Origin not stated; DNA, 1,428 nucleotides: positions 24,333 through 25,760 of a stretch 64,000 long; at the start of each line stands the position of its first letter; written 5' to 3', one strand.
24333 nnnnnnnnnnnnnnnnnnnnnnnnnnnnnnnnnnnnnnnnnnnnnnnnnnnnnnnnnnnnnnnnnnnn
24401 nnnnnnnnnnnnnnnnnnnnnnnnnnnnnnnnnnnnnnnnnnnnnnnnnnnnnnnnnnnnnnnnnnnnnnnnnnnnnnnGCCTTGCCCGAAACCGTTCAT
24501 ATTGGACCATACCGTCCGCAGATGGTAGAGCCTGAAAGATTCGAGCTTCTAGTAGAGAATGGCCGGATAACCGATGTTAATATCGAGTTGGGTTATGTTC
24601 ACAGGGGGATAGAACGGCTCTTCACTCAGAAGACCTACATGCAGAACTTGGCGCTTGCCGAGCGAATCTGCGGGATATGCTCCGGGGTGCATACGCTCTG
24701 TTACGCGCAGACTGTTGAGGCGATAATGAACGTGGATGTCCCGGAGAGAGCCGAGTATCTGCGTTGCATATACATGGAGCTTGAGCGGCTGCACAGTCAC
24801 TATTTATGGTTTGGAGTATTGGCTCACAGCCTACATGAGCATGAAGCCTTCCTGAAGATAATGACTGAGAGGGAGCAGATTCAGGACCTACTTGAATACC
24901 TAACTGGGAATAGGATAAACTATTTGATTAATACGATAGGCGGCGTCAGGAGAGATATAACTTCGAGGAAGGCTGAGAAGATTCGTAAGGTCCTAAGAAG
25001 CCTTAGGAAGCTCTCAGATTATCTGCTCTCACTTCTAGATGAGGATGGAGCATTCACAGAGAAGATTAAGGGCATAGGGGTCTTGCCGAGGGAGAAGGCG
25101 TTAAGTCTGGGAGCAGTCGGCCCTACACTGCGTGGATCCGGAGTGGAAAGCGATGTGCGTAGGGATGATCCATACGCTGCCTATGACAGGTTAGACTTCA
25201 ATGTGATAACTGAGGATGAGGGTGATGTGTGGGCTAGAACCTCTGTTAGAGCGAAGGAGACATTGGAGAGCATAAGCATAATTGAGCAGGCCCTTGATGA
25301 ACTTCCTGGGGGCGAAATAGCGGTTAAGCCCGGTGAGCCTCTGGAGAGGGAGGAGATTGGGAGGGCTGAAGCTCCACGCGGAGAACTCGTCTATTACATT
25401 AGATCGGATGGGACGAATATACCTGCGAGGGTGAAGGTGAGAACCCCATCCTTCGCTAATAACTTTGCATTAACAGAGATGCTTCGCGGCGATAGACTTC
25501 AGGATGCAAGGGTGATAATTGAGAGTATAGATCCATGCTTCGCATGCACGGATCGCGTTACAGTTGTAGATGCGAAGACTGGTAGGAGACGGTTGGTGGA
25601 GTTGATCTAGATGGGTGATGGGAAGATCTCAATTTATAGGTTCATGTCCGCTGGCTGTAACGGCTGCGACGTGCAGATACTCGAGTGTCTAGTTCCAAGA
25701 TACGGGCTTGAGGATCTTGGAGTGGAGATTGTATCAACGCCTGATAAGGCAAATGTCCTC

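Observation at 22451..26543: Group-4-type [NiFe] hydrogenase operon with no membrane subunits and an embedded HdrB-like double-CCG subunit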

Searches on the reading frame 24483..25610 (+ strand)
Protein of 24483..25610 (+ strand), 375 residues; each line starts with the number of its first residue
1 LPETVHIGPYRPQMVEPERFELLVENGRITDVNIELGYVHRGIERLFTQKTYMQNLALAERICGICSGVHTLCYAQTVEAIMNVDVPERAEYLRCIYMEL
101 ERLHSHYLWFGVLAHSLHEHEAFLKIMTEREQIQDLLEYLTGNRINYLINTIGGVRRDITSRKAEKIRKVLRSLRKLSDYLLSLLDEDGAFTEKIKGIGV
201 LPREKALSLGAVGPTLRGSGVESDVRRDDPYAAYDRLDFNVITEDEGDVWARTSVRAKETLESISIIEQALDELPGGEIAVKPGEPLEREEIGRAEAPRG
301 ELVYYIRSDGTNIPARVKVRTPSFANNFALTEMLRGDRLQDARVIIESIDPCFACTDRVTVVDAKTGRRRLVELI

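Call 3: search_protein_families(library=pfam, proteins=[window:24483-25610:+], max_evalue=0.01)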
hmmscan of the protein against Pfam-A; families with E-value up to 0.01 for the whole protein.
window:24483-25610:+ (375 aa): 2 families
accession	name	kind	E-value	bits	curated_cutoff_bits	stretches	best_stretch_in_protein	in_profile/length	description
PF00346.24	Complex1_49kDa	-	1.6e-71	241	24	2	122-282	7-167/271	Respiratory-chain NADH dehydrogenase, 49 Kd subunit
PF00374.24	NiFeSe_Hases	-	1.3e-13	51.2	25.8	1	41-113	1-73/508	Nickel-dependent hydrogenase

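Call 5: find_homologous_proteins(query=window:24483-25610:+)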
Query window:24483-25610:+ (375 aa): 7967 proteins with E <= 0.001 among 8000 candidates; the best 120 are listed.
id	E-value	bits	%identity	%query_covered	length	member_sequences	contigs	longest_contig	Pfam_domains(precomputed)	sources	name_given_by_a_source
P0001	6.1e-236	800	95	100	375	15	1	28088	PF00374.25,PF00346.25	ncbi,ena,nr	ncbi:nickel-dependent hydrogenase large subunit [Candidatus Bathyarchaeota archaeon]|nr:nickel-depen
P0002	2.1e-231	785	93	100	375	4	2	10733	PF00374.25,PF00346.25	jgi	-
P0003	8.6e-210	714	82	100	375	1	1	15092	PF00374.25,PF00346.25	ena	-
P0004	1.6e-209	713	82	100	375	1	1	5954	PF00374.25,PF00346.25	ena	-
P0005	3.2e-209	712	82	100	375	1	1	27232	PF00374.25,PF00346.25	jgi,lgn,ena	-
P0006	4.4e-209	712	82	100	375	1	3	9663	PF00374.25,PF00346.25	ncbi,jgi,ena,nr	ncbi:hypothetical protein CW693_02095 [Candidatus Bathyarchaeota archaeon]|nr:MAG: hypothetical prot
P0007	1.6e-208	710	82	100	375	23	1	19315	PF00374.25,PF00346.25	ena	-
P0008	2.0e-204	696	81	100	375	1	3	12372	PF00374.25,PF00346.25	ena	-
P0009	1.1e-203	694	80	100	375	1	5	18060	PF00374.25,PF00346.25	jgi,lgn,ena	-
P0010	2.8e-203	693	80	100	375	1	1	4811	PF00374.25,PF00346.25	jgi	-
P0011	3.3e-203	692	80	100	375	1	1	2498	PF00374.25,PF00346.25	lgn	-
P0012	3.7e-203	692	80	100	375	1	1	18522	PF00374.25,PF00346.25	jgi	jgi:NADH-quinone oxidoreductase subunit D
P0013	4.1e-203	692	80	100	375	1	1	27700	PF00374.25,PF00346.25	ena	-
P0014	9.9e-203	691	80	100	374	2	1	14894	PF00374.25,PF00346.25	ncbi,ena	-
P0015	1.0e-202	691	80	100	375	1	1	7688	PF00374.25,PF00346.25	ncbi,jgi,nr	ncbi:nickel-dependent hydrogenase large subunit [Candidatus Bathyarchaeota archaeon]|nr:nickel-depen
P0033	3.4e-200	682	78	100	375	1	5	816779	PF00374.25,PF00346.25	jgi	jgi:Ni,Fe-hydrogenase III large subunit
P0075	7.2e-198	675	78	100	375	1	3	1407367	PF00374.25,PF00346.25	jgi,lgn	-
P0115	6.4e-192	655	76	100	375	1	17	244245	PF00374.25,PF00346.25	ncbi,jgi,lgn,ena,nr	ncbi:MAG: nickel-dependent hydrogenase large subunit [Candidatus Bathyarchaeia archaeon]|nr:nickel-d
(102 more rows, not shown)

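Call 6: find_encoding_contigs(protein=P0075, flank=10000, max_places=3)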
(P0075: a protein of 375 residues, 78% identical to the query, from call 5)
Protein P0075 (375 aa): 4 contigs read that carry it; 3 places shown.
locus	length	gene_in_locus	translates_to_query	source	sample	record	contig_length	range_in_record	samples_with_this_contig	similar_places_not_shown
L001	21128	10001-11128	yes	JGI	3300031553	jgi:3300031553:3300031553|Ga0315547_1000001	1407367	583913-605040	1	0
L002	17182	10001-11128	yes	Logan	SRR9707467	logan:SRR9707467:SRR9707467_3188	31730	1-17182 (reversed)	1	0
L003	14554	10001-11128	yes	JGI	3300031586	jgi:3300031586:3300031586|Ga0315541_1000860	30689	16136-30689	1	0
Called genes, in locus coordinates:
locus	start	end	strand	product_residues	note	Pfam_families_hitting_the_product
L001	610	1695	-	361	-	PF01924:HypD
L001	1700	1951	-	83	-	PF01455:HupF_HypC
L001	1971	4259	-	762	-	PF00708:Acylphosphatase, PF07503:zf-HYPF, PF01300:Sua5_yciO_yrdC, PF17788:HypF_C, PF22521:HypF_C_2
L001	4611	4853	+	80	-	PF01206:TusA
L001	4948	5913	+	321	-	PF04143:Sulf_transp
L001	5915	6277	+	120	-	PF02635:DsrE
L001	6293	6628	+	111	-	PF02635:DsrE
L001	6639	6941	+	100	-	PF04077:DsrH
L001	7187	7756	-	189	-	PF01022:HTH_5 (weak), PF08279:HTH_11 (weak), PF13404:HTH_AsnC-type, PF13412:HTH_24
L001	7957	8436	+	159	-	PF00037:Fer4 (faint), PF12837:Fer4_6 (faint), PF13237:Fer4_10 (faint), PF13187:Fer4_9 (weak), PF13247:Fer4_11, PF12838:Fer4_7 (weak), PF13187:Fer4_9 (weak), PF12797:Fer4_2 (weak)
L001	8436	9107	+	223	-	PF00329:Complex1_30kDa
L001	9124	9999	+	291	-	PF02754:CCG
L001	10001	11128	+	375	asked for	PF00374:NiFeSe_Hases, PF00346:Complex1_49kDa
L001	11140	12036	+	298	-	PF13237:Fer4_10 (faint), PF01058:Oxidored_q6, PF13484:Fer4_16 (faint), PF00037:Fer4, PF12797:Fer4_2 (weak), PF14697:Fer4_21, PF12838:Fer4_7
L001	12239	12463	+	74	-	PF09834:DUF2061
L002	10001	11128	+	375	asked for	PF00374:NiFeSe_Hases, PF00346:Complex1_49kDa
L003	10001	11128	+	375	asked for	PF00374:NiFeSe_Hases, PF00346:Complex1_49kDa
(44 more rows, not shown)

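Call 7: find_encoding_contigs(protein=P0115, flank=10000, max_places=3)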
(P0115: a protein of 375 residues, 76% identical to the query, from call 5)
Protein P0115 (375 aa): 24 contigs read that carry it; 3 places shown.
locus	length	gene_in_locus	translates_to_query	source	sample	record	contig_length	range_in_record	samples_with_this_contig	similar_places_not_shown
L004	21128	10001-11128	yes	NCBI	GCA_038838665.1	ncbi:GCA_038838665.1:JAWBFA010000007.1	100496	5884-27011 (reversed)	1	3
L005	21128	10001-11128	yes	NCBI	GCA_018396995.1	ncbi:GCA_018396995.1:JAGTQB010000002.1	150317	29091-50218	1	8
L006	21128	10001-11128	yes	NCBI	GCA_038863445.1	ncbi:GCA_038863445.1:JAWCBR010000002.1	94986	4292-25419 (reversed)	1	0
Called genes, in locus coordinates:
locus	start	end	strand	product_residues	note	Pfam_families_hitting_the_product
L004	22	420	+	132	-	PF02308:MgtC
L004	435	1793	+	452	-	PF22641:TiaS_TCKD, PF08489:TiaS_FLD, PF01336:tRNA_anti-codon, PF23783:Zn_ribbon_TiaS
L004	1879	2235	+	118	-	PF01920:Prefoldin_2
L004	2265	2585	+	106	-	PF11419:DUF3194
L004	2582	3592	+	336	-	PF01368:DHH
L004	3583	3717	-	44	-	-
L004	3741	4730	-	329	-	PF07521:RMMBL (weak)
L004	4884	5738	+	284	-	PF20703:nSTAND1 (weak), PF00005:ABC_tran, PF05621:TniB (faint), PF13304:AAA_21 (weak)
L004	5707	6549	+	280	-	PF00005:ABC_tran, PF02463:SMC_N, PF13304:AAA_21 (faint)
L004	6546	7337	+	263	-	PF02361:CbiQ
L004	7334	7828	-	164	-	PF01750:HycI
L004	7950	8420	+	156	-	PF12837:Fer4_6 (faint), PF13237:Fer4_10 (faint), PF00037:Fer4 (faint), PF12800:Fer4_4 (faint), PF13247:Fer4_11, PF12838:Fer4_7 (weak), PF13187:Fer4_9 (weak), PF12797:Fer4_2 (weak)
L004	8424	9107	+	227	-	PF00329:Complex1_30kDa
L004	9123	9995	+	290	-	PF02754:CCG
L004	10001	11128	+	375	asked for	PF00374:NiFeSe_Hases, PF00346:Complex1_49kDa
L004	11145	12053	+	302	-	PF13237:Fer4_10 (faint), PF01058:Oxidored_q6, PF00037:Fer4, PF12797:Fer4_2 (weak), PF13459:Fer4_15 (faint), PF14697:Fer4_21, PF12838:Fer4_7, PF13187:Fer4_9 (weak)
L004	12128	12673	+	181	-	PF13183:Fer4_8, PF13187:Fer4_9, PF13534:Fer4_17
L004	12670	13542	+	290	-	PF02754:CCG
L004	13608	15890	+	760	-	PF00708:Acylphosphatase, PF07503:zf-HYPF, PF01300:Sua5_yciO_yrdC, PF17788:HypF_C, PF22521:HypF_C_2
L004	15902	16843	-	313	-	PF27840:ScmC (faint), PF07475:Hpr_kinase_C (faint)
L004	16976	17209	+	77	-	PF01455:HupF_HypC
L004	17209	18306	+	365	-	PF01924:HypD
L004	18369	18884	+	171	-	PF13302:Acetyltransf_3, PF00583:Acetyltransf_1, PF13508:Acetyltransf_7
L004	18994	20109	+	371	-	PF04055:Radical_SAM, PF12544:LAM_C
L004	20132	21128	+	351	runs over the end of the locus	PF02655:ATP-grasp_3 (weak), PF07478:Dala_Dala_lig_C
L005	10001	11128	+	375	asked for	PF00374:NiFeSe_Hases, PF00346:Complex1_49kDa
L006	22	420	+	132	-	PF02308:MgtC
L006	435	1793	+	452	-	PF22641:TiaS_TCKD, PF08489:TiaS_FLD, PF01336:tRNA_anti-codon, PF23783:Zn_ribbon_TiaS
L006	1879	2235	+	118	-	PF01920:Prefoldin_2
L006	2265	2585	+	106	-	PF11419:DUF3194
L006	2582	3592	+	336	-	PF01368:DHH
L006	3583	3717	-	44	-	-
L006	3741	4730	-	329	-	PF07521:RMMBL (weak)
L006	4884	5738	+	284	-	PF20703:nSTAND1 (weak), PF00005:ABC_tran, PF05621:TniB (faint), PF13304:AAA_21 (weak)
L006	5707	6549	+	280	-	PF00005:ABC_tran, PF02463:SMC_N, PF13304:AAA_21 (faint)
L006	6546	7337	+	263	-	PF02361:CbiQ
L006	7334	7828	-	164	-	PF01750:HycI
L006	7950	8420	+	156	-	PF12837:Fer4_6 (faint), PF13237:Fer4_10 (faint), PF00037:Fer4 (faint), PF12800:Fer4_4 (faint), PF13247:Fer4_11, PF12838:Fer4_7 (weak), PF13187:Fer4_9 (weak), PF12797:Fer4_2 (weak)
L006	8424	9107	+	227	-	PF00329:Complex1_30kDa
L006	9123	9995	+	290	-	PF02754:CCG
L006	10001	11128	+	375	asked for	PF00374:NiFeSe_Hases, PF00346:Complex1_49kDa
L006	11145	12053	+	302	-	PF13237:Fer4_10 (faint), PF01058:Oxidored_q6, PF00037:Fer4, PF12797:Fer4_2 (weak), PF13459:Fer4_15 (faint), PF14697:Fer4_21, PF12838:Fer4_7, PF13187:Fer4_9 (weak)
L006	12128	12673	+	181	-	PF13183:Fer4_8, PF13187:Fer4_9, PF13534:Fer4_17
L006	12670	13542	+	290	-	PF02754:CCG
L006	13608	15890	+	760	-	PF00708:Acylphosphatase, PF07503:zf-HYPF, PF01300:Sua5_yciO_yrdC, PF17788:HypF_C, PF22521:HypF_C_2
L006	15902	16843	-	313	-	PF27840:ScmC (faint), PF07475:Hpr_kinase_C (faint)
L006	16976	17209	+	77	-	PF01455:HupF_HypC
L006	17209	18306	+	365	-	PF01924:HypD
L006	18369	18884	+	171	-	PF13302:Acetyltransf_3, PF00583:Acetyltransf_1, PF13508:Acetyltransf_7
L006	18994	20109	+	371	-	PF04055:Radical_SAM, PF12544:LAM_C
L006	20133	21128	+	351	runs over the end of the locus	PF02655:ATP-grasp_3 (weak), PF07478:Dala_Dala_lig_C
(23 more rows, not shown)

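Call 18: search_protein_families(library=ncbifam, proteins=[window:24483-25610:+], max_evalue=0.001)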
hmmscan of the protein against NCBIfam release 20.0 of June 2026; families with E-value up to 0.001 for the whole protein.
window:24483-25610:+ (375 aa): 15 families
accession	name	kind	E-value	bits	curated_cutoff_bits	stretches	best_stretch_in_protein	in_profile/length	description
NF004739.1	PRK06075.1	equivalog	2e-97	326.4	360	2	4-282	2-280/384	NADH-quinone oxidoreductase subunit D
NF040602.1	F420_dehyd_FpoD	exception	3.1e-89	299.6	600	1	5-358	10-372/372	F420H2 dehydrogenase subunit FpoD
TIGR01962.1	NuoD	equivalog_domain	7.8e-85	285.1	459.35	2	5-281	5-281/386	NADH dehydrogenase (quinone) subunit D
NF008974.0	PRK12322.1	equivalog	1.1e-80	271.4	522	1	6-353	10-361/366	NADH-quinone oxidoreductase subunit D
NF009808.0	PRK13292.1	equivalog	5e-69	233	1156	2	6-278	411-683/791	NADH-quinone oxidoreductase subunit B/C/D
NF005649.0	PRK07415.1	equivalog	4e-62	210.5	583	2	4-279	12-288/394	NAD(P)H-quinone oxidoreductase subunit H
NF008728.0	PRK11742.1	equivalog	6.3e-56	189.9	840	2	7-279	219-491/598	NADH-quinone oxidoreductase subunit C/D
TIGR03295.1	frhA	equivalog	1.7e-20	73.3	392.5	1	41-181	41-188/412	coenzyme F420 hydrogenase subunit alpha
NF033181.1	NiFeSe_hydrog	equivalog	7.3e-19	68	600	1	19-114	17-111/507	nickel-dependent hydrogenase large subunit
NF045518.1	H2_NiFeSe_large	exception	3.5e-17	62.4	780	2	20-114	18-111/485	NiFeSe hydrogenase large subunit HysA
NF007778.0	PRK10467.1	equivalog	6.1e-13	47.9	969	1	20-113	19-111/567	hydrogenase 2 large subunit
NF040828.1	sulfhyd_ShyA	equivalog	7.1e-12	44.9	700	1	20-146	17-146/415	NAD(P)-dependent hydrogenase/sulfhydrogenase 2 subunit alpha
NF007550.0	PRK10170.1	equivalog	4.1e-11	42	1101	1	20-114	33-127/597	Ni/Fe-hydrogenase large subunit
NF041785.2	VhuA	equivalog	2.6e-10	39.5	800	1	23-114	22-112/418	F420-non-reducing hydrogenase Vhu subunit A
NF040832.1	sulfhyd_HydA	equivalog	8.3e-05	21.9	880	0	21-185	20-196/426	NADPH-dependent hydrogenase/sulfhydrogenase 1 subunit alpha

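Call 21: search_solved_structures(query=window:24483-25610:+, max_evalue=1e-10)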
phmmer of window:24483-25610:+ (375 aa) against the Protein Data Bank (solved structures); distinct sequences matched with E-value up to 1e-10: 72 (the best 60 are shown).
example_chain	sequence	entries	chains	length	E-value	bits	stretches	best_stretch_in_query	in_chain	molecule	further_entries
6cfw_L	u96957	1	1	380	7.4e-80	271.7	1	6-358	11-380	Membrane-bound hydrogenase subunit alpha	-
7z0s_E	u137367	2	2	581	3e-70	240.1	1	4-372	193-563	Formate hydrogenlyase subunit 5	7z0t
2fug_4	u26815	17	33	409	1.3e-62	215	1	4-279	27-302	NADH-quinone oxidoreductase chain 4 | NADH-QUINONE OXIDOREDUCTASE SUBUNIT 4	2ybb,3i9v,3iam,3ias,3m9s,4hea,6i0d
7eu3_H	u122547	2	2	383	3.6e-54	187.2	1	5-278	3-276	NAD(P)H-quinone oxidoreductase subunit H, chloroplastic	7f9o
7q5y_B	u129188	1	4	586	1.5e-52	181.9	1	19-274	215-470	NADH-quinone oxidoreductase subunit C/D 2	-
6hum_H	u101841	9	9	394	5.9e-52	179.9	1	2-278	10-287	NAD(P)H-quinone oxidoreductase subunit H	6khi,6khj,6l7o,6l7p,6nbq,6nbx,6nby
6u8y_L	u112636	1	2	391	1e-51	179.1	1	10-357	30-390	NADH dehydrogenase subunit D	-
7wfg_H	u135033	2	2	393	3.2e-51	177.5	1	5-279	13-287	NAD(P)H-quinone oxidoreductase subunit H, chloroplastic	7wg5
9grx_H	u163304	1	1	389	4.6e-51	177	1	5-278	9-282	NAD(P)H-quinone oxidoreductase subunit H, chloroplastic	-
9iho_D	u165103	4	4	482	1.7e-48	168.5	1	4-282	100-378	NUCM (49 kDa) subunit of mitochondrial NADH:ubiquinone oxidoreductase (Complex I)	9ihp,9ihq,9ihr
8ba0_D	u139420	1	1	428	1.6e-47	165.3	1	4-283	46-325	Complex I-49kD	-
8b9z_D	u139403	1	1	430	1.6e-47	165.3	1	4-283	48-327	Complex I-49kD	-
8esw_S2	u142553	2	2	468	2.4e-47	164.8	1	4-283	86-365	Complex I-49kD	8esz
8e9g_D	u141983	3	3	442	2.7e-47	164.6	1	5-281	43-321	NADH-quinone oxidoreductase subunit D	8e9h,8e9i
6gcs_C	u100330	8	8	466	7.7e-47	163.1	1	4-282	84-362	49-KDA PROTEIN (NUCM) | Subunit NUCM of NADH:Ubiquinone Oxidoreductase (Complex I) | NUCM protein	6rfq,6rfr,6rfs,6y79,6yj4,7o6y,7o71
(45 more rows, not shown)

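Call 28: find_encoding_contigs(protein=P0033, flank=10000, max_places=2)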
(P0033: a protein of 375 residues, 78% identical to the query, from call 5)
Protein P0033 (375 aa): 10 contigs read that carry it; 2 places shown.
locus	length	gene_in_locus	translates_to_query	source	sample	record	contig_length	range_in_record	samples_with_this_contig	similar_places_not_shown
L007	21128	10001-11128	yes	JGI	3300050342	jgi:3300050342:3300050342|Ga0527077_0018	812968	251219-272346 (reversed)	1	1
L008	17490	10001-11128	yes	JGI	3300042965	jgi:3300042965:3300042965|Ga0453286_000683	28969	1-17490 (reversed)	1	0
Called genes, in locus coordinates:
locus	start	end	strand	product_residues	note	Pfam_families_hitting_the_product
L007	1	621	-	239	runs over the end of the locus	PF03587:EMG1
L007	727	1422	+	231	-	PF00702:Hydrolase, PF13419:HAD_2, PF13242:Hydrolase_like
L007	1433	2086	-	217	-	PF00227:Proteasome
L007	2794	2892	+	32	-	-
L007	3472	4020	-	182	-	-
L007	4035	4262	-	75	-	-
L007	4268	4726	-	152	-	-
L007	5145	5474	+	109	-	-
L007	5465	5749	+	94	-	-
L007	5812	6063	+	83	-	-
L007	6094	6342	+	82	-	PF01797:Y1_Tnp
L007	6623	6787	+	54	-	-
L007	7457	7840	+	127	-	-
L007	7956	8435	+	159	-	PF00037:Fer4 (faint), PF12837:Fer4_6 (faint), PF13237:Fer4_10 (weak), PF13247:Fer4_11, PF12838:Fer4_7 (weak), PF13187:Fer4_9 (weak), PF12797:Fer4_2 (weak)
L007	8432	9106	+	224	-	PF00329:Complex1_30kDa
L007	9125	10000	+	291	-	PF02754:CCG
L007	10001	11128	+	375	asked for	PF00374:NiFeSe_Hases, PF00346:Complex1_49kDa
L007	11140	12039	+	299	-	PF13237:Fer4_10 (faint), PF01058:Oxidored_q6, PF00037:Fer4, PF14697:Fer4_21, PF12838:Fer4_7, PF13187:Fer4_9 (weak)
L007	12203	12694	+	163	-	-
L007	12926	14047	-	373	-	PF02163:Peptidase_M50, PF13180:PDZ_2 (weak)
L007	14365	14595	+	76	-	PF13610:DDE_Tnp_IS240 (weak)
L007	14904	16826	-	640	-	PF17297:PEPCK_N, PF00821:PEPCK_GTP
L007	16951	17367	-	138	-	PF08753:NikR_C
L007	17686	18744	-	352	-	PF04014:MazE_antitoxin (weak), PF01895:PhoU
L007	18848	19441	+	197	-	PF01597:GCV_H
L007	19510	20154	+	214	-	PF01925:TauE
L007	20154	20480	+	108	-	PF01925:TauE (faint)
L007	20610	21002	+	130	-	-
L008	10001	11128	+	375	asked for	PF00374:NiFeSe_Hases, PF00346:Complex1_49kDa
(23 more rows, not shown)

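Call 31: search_protein_representatives(protein=window:24483-25610:+)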
Query: 375 residues. Proteins with E-value up to 0.001 (for the whole library): 9040; up to 1e-10: 4076; up to 1e-30: 856. The best 150 are listed.
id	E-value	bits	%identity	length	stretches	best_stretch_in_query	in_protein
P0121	1.9e-149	513.9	58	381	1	1-374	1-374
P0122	1.2e-111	389.5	51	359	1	5-358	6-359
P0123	8.1e-100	350.6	47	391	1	6-373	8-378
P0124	1.4e-99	349.8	46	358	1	3-358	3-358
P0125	5.0e-99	348.0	46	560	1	5-369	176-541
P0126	7.1e-99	347.5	48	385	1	4-373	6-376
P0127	5.4e-98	344.6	45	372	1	2-370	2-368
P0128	7.8e-98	344.1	45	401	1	5-372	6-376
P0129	2.7e-97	342.3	46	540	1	5-372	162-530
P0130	1.2e-96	340.1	46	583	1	5-368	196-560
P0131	1.4e-96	340.0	45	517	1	5-358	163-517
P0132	6.7e-95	334.4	45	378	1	3-370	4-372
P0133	2.4e-94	332.6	46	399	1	7-374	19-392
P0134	1.0e-93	330.6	45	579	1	5-362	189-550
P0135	2.2e-93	329.4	41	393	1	4-366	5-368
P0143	3.1e-90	319.0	44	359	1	1-358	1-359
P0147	2.1e-89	316.3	44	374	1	1-373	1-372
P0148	5.0e-89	315.1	43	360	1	4-358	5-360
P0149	1.5e-87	310.3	42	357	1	3-358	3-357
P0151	5.1e-87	308.5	43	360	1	4-358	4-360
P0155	1.7e-85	303.5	44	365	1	5-358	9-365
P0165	1.9e-81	290.1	42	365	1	6-358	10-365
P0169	2.7e-80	286.3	41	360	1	5-358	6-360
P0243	1.0e-60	222.0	39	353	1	14-353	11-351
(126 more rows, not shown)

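Call 32: list_cluster_members(proteins=[P0121, P0122, P0123, P0124, P0125, P0126, P0127, P0128, P0132, P0133])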
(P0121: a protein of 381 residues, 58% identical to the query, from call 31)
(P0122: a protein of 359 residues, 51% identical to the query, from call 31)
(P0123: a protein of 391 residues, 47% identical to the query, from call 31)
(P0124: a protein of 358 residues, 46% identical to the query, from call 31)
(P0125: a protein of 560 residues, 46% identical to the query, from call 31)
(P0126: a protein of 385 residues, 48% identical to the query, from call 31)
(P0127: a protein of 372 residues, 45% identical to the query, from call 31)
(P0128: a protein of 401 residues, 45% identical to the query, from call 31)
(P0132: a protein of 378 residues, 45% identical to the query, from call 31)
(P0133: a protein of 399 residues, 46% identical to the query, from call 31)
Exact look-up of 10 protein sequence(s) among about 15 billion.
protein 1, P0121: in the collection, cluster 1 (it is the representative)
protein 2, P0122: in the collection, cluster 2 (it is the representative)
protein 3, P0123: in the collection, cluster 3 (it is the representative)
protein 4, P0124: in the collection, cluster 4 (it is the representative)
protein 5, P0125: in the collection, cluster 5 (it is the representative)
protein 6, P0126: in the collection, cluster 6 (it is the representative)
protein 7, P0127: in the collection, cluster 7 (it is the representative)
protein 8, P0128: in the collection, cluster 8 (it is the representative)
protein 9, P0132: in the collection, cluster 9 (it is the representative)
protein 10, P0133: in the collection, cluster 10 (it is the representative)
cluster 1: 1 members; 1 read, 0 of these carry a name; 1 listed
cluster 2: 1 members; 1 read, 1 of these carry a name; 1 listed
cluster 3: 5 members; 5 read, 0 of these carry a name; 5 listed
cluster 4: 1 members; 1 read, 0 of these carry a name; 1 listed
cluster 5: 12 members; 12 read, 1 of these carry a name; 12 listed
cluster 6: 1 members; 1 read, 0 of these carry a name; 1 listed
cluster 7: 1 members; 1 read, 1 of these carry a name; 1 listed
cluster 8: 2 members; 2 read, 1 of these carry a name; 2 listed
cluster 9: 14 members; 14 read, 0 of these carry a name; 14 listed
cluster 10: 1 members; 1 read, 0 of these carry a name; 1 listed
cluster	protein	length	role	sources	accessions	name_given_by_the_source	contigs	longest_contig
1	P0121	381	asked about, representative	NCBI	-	-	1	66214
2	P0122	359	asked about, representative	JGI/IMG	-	Ni,Fe-hydrogenase III large subunit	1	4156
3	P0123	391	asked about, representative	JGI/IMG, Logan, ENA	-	-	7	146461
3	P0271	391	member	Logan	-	-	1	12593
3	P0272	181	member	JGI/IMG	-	-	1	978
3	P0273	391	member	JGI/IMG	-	-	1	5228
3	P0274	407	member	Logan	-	-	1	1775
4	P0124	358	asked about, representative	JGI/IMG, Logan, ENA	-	-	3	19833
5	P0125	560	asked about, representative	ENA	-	-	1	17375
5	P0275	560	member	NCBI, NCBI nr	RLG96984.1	NADH-quinone oxidoreductase subunit D [Candidatus Bathyarchaeota archaeon] | MAG: NADH-quinone oxidoreductase subunit D [Candidatus Bathyarchaeota archaeon]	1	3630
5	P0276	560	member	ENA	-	-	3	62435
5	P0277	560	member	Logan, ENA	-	-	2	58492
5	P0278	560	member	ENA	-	-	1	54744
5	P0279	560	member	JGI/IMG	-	-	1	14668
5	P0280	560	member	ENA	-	-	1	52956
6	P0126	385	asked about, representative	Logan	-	-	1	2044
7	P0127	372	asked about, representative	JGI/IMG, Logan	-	NADH-quinone oxidoreductase subunit D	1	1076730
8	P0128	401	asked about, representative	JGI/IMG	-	-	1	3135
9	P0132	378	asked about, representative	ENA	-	-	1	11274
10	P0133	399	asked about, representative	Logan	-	-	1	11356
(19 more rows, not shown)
